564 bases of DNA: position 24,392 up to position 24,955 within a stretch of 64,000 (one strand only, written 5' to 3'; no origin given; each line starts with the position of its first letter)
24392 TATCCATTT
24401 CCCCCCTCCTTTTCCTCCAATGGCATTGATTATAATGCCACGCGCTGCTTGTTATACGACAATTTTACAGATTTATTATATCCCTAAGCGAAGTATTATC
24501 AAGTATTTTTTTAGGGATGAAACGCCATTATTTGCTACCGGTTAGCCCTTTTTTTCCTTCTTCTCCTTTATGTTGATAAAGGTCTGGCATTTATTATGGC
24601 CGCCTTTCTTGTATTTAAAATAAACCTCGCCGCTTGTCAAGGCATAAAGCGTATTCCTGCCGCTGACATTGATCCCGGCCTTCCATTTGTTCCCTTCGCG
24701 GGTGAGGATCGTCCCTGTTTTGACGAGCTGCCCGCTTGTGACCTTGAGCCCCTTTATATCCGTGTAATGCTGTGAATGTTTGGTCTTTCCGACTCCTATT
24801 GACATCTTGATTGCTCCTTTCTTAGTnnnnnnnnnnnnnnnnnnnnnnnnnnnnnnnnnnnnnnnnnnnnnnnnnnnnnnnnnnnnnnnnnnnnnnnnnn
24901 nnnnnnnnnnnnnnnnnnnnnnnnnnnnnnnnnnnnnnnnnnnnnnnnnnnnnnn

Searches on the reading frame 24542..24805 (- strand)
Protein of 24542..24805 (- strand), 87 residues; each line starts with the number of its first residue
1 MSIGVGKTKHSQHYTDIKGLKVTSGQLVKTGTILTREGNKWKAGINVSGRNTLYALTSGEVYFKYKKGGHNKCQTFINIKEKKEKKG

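Call 9: search_protein_families(library=pfam, proteins=[window:24542-24805:-], max_evalue=1)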
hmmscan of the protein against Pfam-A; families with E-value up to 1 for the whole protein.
window:24542-24805:- (87 aa): 3 families
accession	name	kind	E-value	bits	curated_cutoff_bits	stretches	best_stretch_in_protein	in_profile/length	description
PF01016.24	Ribosomal_L27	-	3.2e-09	37.1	20.5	1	17-67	19-70/79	Ribosomal L27 protein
PF01551.29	Peptidase_M23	-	0.012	16.2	28.7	0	10-40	45-75/96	Peptidase family M23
PF13533.13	Biotin_lipoyl_2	-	0.059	13.7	29.8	1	20-34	14-28/32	Biotin-lipoyl like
